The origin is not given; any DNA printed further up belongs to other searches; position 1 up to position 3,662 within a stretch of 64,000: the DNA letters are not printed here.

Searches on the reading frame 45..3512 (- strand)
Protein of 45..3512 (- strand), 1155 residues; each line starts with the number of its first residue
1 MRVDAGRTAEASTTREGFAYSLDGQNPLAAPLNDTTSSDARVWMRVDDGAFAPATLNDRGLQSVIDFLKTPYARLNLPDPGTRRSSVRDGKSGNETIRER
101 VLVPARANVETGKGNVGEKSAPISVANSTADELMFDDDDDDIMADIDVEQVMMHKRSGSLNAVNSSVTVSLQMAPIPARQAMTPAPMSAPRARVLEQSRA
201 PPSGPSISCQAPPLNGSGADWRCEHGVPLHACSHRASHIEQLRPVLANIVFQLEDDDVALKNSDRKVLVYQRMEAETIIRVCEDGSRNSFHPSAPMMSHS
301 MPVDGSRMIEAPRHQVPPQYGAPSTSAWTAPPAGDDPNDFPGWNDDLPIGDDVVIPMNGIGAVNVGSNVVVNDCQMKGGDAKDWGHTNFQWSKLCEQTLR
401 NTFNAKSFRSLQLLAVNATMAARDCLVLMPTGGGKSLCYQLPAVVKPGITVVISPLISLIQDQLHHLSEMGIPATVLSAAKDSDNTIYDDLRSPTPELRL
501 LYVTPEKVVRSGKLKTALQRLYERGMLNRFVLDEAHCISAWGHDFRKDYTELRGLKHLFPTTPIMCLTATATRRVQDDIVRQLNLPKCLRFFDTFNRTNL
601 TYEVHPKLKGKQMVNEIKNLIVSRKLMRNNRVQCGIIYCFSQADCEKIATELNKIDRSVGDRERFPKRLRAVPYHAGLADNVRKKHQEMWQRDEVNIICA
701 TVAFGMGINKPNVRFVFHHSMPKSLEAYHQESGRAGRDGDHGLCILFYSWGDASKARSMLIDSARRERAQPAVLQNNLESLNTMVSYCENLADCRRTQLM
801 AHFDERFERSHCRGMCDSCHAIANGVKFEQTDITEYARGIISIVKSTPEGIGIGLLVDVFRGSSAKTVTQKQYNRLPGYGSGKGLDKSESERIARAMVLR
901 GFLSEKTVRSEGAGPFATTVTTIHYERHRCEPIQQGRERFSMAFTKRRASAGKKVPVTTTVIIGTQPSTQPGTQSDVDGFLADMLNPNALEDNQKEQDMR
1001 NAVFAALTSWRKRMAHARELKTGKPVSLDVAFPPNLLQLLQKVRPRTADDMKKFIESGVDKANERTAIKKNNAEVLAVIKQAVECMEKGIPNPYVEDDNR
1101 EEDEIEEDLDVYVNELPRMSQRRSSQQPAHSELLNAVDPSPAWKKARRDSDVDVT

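Call 56: search_protein_families(library=pfam, proteins=[window:45-3512:-], max_evalue=0.001)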
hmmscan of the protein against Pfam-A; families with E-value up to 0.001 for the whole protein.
window:45-3512:- (1155 aa): 4 families
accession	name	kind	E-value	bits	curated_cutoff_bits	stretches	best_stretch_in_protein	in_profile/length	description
PF00270.35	DEAD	-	4.4e-24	85.5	26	1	410-577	2-166/167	DEAD/DEAH box helicase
PF09382.16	RQC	-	2.3e-21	76.2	23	1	828-947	2-110/114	RQC domain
PF16124.10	RecQ_Zn_bind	-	1.6e-15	58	25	1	751-819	2-65/66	RecQ zinc-binding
PF00271.37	Helicase_C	-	1.6e-14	54.5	23.5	1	625-739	8-110/110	Helicase conserved C-terminal domain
